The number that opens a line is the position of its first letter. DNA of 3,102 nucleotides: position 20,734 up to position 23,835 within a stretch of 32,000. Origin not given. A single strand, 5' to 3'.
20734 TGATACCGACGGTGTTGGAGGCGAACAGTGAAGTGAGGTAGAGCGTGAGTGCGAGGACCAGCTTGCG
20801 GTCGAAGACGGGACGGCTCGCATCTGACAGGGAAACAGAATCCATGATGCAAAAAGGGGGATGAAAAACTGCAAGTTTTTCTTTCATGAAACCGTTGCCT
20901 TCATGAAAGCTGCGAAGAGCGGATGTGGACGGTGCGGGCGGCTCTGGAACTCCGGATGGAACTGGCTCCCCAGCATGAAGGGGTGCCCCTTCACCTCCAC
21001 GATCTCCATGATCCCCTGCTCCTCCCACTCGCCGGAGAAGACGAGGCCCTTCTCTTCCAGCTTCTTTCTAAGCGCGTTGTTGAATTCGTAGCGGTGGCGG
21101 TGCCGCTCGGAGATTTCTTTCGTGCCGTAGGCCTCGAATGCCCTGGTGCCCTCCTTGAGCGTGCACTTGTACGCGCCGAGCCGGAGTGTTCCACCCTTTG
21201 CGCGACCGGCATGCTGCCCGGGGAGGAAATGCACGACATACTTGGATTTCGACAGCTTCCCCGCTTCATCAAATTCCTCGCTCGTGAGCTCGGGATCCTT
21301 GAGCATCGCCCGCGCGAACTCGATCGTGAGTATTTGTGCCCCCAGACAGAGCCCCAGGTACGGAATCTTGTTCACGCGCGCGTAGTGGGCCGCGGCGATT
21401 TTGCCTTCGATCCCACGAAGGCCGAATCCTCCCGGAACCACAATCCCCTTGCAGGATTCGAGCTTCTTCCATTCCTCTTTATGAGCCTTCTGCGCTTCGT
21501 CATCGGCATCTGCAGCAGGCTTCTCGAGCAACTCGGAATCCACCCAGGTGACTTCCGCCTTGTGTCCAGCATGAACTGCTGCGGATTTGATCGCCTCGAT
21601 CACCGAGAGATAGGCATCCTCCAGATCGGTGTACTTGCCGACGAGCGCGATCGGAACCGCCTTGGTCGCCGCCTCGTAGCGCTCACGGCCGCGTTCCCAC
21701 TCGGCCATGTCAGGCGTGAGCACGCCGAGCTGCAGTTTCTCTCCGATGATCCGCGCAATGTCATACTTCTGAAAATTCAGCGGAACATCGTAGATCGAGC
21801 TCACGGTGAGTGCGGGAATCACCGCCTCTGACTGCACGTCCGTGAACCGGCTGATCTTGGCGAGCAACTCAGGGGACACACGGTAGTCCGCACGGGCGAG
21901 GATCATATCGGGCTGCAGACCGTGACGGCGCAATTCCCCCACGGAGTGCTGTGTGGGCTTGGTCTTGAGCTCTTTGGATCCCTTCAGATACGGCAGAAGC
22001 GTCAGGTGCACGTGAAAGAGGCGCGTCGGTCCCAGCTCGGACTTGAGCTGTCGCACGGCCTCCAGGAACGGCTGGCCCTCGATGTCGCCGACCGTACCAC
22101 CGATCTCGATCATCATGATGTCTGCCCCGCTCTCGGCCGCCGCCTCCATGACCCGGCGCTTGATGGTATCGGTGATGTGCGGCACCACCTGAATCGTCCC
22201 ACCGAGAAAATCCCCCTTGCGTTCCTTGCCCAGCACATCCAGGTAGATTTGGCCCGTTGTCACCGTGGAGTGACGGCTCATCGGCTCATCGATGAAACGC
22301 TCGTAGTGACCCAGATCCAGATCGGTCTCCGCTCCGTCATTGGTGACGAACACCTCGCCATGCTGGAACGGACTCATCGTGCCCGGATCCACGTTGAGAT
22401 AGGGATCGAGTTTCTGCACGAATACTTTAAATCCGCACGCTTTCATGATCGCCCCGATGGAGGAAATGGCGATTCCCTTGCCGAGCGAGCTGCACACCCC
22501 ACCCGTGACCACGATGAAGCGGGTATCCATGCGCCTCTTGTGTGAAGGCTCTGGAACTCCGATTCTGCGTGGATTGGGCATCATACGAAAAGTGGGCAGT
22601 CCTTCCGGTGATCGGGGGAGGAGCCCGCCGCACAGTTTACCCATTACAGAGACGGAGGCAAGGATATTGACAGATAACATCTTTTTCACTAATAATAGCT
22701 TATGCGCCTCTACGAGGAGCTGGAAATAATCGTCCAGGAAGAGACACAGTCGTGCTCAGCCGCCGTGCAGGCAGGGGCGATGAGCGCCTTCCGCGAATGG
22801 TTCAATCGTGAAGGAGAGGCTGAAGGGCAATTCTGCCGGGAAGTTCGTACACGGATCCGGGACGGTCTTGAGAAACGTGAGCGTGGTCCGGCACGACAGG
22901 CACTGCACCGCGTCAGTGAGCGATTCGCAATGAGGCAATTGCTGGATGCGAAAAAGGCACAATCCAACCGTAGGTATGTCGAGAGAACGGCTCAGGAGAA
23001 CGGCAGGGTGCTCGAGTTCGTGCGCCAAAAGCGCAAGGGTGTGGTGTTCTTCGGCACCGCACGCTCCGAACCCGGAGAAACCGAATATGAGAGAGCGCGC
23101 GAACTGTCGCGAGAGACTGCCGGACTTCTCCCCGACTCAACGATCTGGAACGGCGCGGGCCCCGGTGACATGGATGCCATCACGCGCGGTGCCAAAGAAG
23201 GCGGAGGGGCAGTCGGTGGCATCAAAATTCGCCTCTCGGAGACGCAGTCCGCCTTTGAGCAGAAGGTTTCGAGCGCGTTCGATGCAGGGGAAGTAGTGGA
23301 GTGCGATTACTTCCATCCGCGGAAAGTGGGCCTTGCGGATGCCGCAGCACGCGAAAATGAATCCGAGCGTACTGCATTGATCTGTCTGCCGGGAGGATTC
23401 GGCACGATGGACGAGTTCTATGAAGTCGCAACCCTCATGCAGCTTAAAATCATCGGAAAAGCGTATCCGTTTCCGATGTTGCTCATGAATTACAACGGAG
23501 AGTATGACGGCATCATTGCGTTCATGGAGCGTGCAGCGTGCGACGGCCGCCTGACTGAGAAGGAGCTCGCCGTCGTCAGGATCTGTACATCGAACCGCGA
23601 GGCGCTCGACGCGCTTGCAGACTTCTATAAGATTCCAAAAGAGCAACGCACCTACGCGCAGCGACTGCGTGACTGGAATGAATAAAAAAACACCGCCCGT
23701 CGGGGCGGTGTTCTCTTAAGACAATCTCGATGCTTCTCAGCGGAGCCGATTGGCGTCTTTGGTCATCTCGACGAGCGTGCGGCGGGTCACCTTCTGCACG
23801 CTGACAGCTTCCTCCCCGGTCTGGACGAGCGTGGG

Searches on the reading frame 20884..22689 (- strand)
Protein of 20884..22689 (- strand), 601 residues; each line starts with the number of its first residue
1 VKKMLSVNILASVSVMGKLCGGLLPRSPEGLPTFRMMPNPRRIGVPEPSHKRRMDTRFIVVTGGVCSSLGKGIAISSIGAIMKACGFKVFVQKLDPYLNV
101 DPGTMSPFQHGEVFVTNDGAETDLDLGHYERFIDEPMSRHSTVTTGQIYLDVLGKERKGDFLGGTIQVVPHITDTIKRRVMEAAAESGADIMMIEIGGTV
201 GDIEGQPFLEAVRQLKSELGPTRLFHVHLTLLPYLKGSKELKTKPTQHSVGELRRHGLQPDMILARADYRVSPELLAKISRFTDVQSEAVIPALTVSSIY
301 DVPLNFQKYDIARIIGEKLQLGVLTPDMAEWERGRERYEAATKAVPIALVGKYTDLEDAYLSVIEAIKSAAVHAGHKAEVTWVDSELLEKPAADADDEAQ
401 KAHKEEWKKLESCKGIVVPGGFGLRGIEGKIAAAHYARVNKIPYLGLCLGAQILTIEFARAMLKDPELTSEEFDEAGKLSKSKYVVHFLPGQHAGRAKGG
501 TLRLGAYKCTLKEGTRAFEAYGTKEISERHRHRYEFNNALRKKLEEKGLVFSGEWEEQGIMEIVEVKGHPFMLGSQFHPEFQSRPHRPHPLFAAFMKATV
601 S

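Call 10: search_protein_families(library=pfam, proteins=[window:20884-22689:-])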
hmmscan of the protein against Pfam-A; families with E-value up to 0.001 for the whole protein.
window:20884-22689:- (601 aa): 3 families
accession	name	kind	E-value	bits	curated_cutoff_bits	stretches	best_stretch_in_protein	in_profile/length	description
PF06418.20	CTP_synth_N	-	2e-115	385.2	26.1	1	57-321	1-265/265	CTP synthase N-terminus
PF00117.34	GATase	-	6.3e-36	124.3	22.8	1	357-597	3-189/190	Glutamine amidotransferase class-I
PF07722.19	Peptidase_C26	-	2.2e-05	24.8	20.5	1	437-580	101-219/219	Peptidase C26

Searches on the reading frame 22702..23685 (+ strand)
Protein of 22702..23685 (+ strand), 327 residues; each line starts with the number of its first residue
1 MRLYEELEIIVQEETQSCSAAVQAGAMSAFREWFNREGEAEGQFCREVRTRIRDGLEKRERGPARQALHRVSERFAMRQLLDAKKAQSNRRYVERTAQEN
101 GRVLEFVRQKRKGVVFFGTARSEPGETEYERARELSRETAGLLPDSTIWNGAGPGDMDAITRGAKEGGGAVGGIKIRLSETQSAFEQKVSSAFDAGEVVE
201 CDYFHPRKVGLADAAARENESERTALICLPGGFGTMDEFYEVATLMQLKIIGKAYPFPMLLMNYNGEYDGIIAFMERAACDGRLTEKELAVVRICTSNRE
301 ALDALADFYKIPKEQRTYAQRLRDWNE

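Call 10: search_protein_families(library=pfam, proteins=[window:22702-23685:+])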
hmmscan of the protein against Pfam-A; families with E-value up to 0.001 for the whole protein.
window:22702-23685:+ (327 aa): 2 families
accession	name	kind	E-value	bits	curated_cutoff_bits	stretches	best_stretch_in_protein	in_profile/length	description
PF03641.19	Lysine_decarbox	-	9.4e-20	71.6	27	1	157-304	1-130/131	Possible lysine decarboxylase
PF18306.6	LDcluster4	-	0.00029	20.9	26.3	0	117-239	7-110/151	SLOG cluster4 family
